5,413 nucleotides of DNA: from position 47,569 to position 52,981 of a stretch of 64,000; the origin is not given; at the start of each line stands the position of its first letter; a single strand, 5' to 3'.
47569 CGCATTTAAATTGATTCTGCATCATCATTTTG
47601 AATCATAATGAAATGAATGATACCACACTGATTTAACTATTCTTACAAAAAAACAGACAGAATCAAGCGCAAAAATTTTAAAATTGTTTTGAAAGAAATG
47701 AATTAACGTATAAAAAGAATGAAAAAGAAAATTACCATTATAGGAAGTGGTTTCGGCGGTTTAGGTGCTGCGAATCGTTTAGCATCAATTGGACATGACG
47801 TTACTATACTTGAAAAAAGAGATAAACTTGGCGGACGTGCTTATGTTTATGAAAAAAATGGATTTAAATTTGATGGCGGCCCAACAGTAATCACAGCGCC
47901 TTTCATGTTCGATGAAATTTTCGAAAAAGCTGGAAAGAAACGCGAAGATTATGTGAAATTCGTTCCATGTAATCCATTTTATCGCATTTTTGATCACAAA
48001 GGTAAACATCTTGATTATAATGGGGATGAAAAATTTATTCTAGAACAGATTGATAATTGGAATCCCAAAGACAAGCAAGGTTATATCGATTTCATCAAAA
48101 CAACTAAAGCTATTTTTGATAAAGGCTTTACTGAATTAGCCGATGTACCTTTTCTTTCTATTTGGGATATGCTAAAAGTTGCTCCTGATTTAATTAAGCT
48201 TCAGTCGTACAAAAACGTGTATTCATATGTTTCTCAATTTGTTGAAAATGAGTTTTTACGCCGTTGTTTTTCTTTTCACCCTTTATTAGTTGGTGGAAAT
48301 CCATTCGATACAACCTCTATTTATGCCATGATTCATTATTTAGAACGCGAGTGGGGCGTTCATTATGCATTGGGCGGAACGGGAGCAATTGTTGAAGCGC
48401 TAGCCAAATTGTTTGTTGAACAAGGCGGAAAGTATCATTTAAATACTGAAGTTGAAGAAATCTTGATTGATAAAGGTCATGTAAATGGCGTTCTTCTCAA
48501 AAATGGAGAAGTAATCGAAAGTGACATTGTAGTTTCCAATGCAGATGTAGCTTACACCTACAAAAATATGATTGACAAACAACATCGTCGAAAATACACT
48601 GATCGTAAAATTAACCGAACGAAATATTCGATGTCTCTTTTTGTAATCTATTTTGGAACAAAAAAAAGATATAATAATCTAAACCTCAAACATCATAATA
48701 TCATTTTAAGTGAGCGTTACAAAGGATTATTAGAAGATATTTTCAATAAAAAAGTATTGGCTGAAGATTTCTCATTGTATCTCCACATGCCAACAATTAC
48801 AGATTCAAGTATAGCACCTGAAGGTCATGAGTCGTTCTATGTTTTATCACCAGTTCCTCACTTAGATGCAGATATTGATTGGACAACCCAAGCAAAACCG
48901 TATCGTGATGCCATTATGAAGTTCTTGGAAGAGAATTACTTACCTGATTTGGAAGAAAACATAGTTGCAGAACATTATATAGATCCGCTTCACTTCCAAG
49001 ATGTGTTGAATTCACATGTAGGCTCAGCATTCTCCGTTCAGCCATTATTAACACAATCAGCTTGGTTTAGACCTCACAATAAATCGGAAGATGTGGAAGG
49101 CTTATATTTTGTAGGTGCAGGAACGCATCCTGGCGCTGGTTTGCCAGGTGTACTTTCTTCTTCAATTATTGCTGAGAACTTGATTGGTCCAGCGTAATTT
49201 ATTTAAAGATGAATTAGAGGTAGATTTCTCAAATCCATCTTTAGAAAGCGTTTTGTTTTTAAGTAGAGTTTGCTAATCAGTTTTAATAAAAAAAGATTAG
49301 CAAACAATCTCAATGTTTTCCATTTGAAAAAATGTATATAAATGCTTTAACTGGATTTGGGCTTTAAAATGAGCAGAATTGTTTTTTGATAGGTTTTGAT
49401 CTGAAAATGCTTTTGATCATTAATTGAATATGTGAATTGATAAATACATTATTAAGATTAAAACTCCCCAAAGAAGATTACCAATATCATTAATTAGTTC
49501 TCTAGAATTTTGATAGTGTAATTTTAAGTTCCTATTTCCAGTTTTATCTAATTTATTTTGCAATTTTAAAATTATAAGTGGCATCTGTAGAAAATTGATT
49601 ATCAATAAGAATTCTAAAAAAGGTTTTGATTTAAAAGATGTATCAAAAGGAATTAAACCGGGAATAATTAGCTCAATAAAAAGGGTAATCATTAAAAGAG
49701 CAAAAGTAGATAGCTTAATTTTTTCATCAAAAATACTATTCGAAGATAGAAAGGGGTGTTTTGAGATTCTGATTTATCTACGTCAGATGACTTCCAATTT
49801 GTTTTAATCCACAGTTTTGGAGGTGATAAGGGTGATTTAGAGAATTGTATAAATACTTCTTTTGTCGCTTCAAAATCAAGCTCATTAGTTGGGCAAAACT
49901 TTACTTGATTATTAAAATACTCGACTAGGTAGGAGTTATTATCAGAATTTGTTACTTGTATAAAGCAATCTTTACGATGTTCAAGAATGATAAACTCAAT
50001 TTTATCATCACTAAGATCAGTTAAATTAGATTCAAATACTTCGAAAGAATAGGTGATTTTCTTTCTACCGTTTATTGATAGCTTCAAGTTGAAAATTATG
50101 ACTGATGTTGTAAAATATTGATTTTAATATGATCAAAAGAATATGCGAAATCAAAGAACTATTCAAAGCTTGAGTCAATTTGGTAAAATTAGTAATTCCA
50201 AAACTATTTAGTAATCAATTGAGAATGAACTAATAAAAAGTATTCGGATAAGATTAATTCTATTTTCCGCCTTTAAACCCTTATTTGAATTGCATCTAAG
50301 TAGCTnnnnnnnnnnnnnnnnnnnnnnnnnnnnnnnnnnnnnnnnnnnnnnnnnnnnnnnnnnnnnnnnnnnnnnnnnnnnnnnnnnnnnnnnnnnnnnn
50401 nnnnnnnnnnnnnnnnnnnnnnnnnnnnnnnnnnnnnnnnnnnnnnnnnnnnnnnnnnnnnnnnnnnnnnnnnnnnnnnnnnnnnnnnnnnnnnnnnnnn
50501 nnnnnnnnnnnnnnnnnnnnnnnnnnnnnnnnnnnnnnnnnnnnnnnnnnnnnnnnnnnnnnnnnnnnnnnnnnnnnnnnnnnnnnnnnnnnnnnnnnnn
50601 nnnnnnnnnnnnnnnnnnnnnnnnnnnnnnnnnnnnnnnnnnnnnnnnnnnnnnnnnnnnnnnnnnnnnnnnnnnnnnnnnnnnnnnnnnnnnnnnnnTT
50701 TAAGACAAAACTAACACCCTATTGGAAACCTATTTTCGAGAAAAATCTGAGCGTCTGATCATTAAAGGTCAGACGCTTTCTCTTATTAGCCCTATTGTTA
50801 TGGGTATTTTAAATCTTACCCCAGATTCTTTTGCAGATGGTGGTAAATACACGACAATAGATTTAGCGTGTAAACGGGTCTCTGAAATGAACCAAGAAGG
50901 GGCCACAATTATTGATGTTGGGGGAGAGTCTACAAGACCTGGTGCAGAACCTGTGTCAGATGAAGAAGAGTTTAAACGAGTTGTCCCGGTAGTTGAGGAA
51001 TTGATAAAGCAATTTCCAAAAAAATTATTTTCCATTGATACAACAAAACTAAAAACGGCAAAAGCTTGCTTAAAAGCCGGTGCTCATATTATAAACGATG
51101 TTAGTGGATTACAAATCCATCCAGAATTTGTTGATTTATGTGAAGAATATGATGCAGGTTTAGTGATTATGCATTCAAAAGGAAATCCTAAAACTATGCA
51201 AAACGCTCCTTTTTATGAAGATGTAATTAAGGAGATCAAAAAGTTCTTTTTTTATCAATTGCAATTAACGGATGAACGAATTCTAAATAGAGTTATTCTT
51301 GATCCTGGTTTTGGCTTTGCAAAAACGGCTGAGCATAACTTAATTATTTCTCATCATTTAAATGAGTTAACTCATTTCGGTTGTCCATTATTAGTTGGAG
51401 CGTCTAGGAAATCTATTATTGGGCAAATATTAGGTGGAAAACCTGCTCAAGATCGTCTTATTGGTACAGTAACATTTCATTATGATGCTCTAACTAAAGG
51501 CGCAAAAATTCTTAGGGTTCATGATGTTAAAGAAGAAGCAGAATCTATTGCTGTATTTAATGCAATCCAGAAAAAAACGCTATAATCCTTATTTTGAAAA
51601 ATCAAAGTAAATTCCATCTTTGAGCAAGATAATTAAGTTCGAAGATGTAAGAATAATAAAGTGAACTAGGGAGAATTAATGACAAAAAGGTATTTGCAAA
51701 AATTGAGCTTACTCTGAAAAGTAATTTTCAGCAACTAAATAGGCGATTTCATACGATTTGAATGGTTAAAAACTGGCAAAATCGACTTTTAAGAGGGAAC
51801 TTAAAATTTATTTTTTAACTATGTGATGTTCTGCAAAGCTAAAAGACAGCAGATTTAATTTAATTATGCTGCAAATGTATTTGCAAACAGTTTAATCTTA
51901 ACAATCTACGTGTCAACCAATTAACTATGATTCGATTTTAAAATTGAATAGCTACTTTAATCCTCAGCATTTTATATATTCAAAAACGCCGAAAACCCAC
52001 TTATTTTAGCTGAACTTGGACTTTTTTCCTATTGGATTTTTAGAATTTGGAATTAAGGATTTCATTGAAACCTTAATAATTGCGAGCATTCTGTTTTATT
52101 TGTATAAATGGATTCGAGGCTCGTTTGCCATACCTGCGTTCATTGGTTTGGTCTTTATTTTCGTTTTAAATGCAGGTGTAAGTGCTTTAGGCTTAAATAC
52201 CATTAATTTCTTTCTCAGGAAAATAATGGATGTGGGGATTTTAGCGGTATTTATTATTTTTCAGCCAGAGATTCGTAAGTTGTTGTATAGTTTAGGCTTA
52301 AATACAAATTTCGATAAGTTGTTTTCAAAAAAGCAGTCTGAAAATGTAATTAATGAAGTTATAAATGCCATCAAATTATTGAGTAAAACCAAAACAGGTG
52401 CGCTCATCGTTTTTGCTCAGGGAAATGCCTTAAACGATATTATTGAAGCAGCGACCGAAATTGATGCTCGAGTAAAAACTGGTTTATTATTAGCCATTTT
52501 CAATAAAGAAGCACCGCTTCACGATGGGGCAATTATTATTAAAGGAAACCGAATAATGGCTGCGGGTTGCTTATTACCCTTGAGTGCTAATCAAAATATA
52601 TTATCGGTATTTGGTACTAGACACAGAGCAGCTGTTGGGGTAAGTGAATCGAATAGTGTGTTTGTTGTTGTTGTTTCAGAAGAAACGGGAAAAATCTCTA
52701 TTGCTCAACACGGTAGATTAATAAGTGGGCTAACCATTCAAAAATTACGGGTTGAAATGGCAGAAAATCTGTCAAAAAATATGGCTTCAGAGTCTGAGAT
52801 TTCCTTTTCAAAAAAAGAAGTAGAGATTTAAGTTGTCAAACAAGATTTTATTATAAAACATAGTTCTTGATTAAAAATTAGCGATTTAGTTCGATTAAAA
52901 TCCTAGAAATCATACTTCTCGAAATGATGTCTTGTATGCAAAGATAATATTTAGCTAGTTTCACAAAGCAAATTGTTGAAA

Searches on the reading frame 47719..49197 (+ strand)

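Call 40: search_protein_families(library=pfam, proteins=[window:47719-49197:+], max_evalue=0.00001)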
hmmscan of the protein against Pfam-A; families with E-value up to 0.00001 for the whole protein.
window:47719-49197:+ (492 aa): 6 families
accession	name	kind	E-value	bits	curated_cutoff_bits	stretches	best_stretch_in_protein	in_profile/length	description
PF01593.30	Amino_oxidase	-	3.2e-36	126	19.8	1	13-484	2-437/443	Flavin containing amine oxidoreductase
PF13450.12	NAD_binding_8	-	1.7e-14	54.3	21.9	1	7-60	1-54/68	NAD(P)-binding Rossmann-like domain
PF01266.30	DAO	-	6.8e-10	39.4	27.9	0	5-38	2-35/353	FAD dependent oxidoreductase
PF07992.20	Pyr_redox_2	-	3.1e-08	33.8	26.1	0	4-39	2-38/291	Pyridine nucleotide-disulphide oxidoreductase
PF00070.33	Pyr_redox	-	1.2e-07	32.6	22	0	4-38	1-35/82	Pyridine nucleotide-disulphide oxidoreductase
PF00890.30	FAD_binding_2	-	1.5e-06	28.1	20.4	0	7-40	4-37/414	FAD binding domain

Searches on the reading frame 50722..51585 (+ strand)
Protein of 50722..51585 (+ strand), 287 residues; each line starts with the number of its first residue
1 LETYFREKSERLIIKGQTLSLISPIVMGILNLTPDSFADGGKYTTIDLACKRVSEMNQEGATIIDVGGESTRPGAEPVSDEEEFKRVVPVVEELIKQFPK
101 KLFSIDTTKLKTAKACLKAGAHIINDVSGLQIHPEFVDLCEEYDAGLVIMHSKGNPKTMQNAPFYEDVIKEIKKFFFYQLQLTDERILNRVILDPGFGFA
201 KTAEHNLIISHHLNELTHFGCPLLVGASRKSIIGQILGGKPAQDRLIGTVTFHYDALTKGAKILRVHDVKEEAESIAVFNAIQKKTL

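Call 40: search_protein_families(library=pfam, proteins=[window:50722-51585:+], max_evalue=0.00001)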
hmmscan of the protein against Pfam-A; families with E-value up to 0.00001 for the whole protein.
window:50722-51585:+ (287 aa): 1 family
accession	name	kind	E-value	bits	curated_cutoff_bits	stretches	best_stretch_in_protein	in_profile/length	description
PF00809.28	Pterin_bind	-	1e-79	268.1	25.5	1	27-267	1-244/244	Pterin binding enzyme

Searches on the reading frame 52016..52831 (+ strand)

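Call 40: search_protein_families(library=pfam, proteins=[window:52016-52831:+], max_evalue=0.00001)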
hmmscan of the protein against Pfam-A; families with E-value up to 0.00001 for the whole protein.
window:52016-52831:+ (271 aa): 2 families
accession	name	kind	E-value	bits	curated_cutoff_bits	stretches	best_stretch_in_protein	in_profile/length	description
PF02457.21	DAC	-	6.2e-40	135.9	27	1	117-234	2-118/119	DisA bacterial checkpoint controller nucleotide-binding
PF19293.4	CdaA_N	-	1.6e-12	47.9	23.8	1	8-86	2-81/81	CdaA N-terminal transmembrane domain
